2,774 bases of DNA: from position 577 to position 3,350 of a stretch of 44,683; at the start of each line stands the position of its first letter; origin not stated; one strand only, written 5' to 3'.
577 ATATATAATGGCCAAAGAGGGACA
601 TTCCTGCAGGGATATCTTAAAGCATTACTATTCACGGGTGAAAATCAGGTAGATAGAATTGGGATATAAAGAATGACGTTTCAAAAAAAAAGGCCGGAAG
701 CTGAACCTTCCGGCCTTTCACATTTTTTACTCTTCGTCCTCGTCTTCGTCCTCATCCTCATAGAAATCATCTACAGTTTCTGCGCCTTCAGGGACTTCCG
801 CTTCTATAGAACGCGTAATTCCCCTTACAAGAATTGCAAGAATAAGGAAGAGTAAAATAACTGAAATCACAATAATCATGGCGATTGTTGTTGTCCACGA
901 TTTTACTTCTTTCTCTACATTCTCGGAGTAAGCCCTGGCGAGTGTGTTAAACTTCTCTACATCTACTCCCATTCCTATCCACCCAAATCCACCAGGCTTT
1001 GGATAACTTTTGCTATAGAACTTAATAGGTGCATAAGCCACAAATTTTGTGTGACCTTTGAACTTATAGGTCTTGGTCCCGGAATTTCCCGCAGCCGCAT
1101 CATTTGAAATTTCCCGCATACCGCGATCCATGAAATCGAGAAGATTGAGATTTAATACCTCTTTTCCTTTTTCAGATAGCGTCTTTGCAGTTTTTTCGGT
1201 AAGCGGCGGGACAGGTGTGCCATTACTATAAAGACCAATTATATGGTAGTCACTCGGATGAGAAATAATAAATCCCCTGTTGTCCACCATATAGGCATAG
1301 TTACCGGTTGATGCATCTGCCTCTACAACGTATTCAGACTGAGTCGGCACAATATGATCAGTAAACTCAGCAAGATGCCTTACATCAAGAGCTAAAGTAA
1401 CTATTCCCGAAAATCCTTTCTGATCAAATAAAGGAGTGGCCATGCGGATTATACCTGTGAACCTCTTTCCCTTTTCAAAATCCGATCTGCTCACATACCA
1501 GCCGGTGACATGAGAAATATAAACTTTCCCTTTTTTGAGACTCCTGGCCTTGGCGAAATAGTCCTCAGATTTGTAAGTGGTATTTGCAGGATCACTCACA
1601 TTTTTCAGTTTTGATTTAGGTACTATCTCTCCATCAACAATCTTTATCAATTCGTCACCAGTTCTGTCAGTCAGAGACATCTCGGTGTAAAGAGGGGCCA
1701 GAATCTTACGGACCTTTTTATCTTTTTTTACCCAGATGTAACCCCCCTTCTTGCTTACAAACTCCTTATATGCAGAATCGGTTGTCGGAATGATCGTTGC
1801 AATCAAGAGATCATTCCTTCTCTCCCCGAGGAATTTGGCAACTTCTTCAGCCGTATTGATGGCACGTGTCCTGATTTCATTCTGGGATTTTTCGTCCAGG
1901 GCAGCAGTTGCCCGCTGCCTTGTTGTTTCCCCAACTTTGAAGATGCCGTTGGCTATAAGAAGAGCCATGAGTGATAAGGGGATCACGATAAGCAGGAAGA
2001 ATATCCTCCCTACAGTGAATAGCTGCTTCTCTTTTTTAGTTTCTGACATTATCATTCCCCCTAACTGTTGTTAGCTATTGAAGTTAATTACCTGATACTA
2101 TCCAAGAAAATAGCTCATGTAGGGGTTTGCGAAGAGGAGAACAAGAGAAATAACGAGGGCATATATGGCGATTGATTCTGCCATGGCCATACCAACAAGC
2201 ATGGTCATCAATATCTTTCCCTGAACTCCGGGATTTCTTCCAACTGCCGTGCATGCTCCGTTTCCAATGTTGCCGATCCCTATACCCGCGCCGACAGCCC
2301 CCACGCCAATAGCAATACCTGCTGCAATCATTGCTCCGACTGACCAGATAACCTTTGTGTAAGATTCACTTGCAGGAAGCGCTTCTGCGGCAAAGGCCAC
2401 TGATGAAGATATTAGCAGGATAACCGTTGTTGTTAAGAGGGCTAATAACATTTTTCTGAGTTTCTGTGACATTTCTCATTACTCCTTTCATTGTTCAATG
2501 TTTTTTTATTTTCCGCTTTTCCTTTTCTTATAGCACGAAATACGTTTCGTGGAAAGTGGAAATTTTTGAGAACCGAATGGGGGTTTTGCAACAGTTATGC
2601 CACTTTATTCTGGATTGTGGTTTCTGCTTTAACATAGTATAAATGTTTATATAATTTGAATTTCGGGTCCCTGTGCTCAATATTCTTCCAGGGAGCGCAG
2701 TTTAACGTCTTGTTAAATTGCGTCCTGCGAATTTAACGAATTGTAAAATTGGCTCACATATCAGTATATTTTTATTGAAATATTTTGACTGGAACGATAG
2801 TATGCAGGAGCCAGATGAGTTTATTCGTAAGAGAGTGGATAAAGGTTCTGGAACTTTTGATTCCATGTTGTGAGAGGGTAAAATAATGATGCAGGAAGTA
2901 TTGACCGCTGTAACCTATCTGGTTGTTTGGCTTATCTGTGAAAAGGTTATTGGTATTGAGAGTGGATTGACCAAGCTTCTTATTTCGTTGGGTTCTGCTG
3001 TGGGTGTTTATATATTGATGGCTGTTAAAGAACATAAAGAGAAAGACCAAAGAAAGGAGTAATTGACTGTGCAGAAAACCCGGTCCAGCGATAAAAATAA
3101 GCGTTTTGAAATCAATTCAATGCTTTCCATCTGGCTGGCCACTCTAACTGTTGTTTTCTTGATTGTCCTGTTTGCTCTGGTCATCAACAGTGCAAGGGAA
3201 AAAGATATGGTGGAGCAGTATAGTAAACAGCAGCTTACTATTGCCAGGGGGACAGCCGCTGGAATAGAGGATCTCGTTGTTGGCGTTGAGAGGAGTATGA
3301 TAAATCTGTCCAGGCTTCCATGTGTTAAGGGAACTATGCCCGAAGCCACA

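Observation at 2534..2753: Sigma-54 promoter with two phased dyad sites, aimed at atpE and facing the operon that encodes the only sigma-54 activator in the window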

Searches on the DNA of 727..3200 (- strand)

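Call 20: search_rna_families(source=window, start=2000, end=3200, threshold=evalue, max_evalue=1)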
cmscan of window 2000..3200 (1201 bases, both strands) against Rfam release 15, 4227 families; matches with E-value up to 1: 0.
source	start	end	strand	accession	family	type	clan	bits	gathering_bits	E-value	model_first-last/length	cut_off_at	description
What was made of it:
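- On Known cis-regulatory RNA family (Rfam): No Rfam match at E <= 1 in 2000-3200 (call 20).
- Tried and rejected: No match in the region (call 20).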

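Call 59: build_rna_model(alignment_id=A4, structure=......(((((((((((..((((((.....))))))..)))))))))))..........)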
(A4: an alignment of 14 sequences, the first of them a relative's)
Model R1 built from alignment A4 (14 sequences, 59 columns); structure: as given.
model positions 55; base pairs 17; branch points 0; effective number of sequences 14; information 0.817 bits per position. Calibrated on 0.2 Mb of random sequence (short: E-values are rough).
structure used (alignment columns):
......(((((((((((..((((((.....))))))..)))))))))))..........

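Call 60: search_with_rna_model(model_id=R1, sources=[window, L001, L002, L003, L004, L005, L006, L007, L008, L009, L010, L012, L013, L014, L015, L016, L017, L018, L019, L020, L021, L022, L024, L025, L026, L027, L028, L029, L030, L031, L032, L034, L035, L036, L037, L039, L040, L041, L042, L043, L044, L045, L046, L047, L048, L049, L050, L052, L053, L054, L056, L057, L058, L059, L061, L062, L065, L066, L067, L068, L069, L070, L071, L072, L073, L074, L075, L076, L077, L078, L079, L080], max_evalue=1, make_alignment=true)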
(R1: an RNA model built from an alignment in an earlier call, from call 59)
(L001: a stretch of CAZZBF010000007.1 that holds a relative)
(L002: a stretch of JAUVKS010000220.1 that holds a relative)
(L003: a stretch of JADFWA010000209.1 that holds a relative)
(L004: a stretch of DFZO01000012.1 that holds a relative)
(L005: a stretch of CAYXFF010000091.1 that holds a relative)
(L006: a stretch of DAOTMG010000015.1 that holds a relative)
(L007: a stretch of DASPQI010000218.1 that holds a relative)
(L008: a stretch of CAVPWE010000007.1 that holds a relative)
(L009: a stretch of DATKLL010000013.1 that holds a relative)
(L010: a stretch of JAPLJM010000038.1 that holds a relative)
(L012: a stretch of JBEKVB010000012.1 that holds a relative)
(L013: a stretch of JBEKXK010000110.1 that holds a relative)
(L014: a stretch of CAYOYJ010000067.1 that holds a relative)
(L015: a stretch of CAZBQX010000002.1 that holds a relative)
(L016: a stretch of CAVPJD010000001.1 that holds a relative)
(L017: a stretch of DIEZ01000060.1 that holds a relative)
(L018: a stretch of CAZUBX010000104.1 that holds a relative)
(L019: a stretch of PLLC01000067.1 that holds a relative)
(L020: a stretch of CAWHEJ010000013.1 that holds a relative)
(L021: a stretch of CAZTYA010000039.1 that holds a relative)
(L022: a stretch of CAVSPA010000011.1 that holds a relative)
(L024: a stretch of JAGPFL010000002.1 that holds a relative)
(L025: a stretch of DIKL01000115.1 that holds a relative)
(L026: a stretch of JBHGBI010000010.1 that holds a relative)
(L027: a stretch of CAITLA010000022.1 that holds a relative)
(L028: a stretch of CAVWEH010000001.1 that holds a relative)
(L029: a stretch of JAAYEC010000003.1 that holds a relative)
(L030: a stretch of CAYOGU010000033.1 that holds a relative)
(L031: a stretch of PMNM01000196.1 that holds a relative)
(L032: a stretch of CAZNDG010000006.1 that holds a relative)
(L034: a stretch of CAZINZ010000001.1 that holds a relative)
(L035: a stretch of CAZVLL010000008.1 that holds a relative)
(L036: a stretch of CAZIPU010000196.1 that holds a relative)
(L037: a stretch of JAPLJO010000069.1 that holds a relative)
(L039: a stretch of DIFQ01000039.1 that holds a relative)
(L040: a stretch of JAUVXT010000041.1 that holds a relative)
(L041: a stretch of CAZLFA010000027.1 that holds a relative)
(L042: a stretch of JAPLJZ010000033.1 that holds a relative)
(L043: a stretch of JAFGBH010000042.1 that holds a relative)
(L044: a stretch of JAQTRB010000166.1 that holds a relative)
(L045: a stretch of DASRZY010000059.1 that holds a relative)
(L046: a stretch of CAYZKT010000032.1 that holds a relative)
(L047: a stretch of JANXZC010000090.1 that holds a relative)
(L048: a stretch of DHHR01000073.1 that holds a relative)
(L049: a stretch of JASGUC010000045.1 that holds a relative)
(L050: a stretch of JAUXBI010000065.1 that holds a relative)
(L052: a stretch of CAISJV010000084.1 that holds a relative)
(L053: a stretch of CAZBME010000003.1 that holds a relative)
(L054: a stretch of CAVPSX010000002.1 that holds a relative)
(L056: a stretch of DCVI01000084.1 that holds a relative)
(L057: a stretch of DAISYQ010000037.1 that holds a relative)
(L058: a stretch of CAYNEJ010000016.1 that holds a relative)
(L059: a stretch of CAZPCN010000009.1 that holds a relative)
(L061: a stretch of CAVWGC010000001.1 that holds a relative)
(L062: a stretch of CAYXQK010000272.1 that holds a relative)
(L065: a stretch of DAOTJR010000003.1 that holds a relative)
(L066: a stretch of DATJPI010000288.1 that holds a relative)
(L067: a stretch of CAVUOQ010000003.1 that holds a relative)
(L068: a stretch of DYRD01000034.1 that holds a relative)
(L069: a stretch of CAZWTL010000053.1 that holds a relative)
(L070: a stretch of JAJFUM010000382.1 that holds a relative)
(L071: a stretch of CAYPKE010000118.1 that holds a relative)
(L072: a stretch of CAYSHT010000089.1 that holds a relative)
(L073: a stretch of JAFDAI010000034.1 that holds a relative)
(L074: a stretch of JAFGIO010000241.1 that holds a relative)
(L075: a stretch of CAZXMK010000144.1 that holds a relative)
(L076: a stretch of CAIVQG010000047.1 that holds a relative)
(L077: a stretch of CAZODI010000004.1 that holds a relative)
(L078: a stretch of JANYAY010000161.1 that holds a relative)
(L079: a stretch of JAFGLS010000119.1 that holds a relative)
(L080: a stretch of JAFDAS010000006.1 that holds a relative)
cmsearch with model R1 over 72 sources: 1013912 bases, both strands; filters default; matches with E-value up to 1: 30.
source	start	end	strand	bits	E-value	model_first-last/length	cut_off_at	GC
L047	7487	7541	+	65.4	1.4e-13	1-55/55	no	0.42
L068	5907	5961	+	59.7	4.7e-12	1-55/55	no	0.38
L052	7485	7539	+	58.7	8.9e-12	1-55/55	no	0.47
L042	7486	7540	+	58.6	9.7e-12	1-55/55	no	0.42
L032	7485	7539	+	58.1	1.3e-11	1-55/55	no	0.4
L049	7487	7541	+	58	1.4e-11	1-55/55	no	0.44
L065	7488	7542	+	57.2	2.3e-11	1-55/55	no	0.47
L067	7491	7545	+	56.1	4.4e-11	1-55/55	no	0.36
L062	1791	1845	+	55.8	5.3e-11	1-55/55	no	0.38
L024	7492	7546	+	48.1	6.5e-09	1-55/55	no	0.31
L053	7484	7538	+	46.8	1.5e-08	1-55/55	no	0.35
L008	7481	7535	+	45.3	3.6e-08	1-55/55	no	0.45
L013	2853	2907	+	44.5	6.2e-08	1-55/55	no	0.4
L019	7489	7540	+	43.9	9e-08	1-55/55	no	0.48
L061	7491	7545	+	37.6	4.4e-06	1-55/55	no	0.4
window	2512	2566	-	37.1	5.9e-06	1-55/55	no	0.36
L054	7491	7545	+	36.4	9.1e-06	1-55/55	no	0.42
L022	7488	7542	+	36.2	1.1e-05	1-55/55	no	0.4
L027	6548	6602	+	35.8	1.4e-05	1-55/55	no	0.38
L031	7484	7538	+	31.7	0.00018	1-55/55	no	0.38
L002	820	875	+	31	0.00027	1-55/55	no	0.38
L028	7483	7536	+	27.5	0.0023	1-55/55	no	0.28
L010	6099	6152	+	26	0.0059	1-55/55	no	0.28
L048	7490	7551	+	23.1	0.037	1-55/55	no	0.44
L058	7507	7560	+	21.9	0.076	1-55/55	no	0.46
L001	7488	7538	+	20.5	0.18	1-55/55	no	0.24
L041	7483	7537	+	19.6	0.32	1-55/55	no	0.29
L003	7492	7547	+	18.7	0.56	1-55/55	no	0.36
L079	7494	7548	+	18.3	0.72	1-55/55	no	0.22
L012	7486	7541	+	18.2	0.76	1-55/55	no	0.29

Alignment A5: 30 matches aligned to the model, 86 columns, each read 5' to 3' on its own strand. Consensus structure (alignment columns), stored with it:
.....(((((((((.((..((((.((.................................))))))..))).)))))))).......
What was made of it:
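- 2512..2566 (-): Leader stem-loop. The basal stem pairs a pyrimidine tract with a purine tract. The apical hairpin is 2534-2551 and carries the conserved UGUGYUA. Covariance model R1 hits 30 loci, all at the homologous position, in 1 Mb (call 60).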
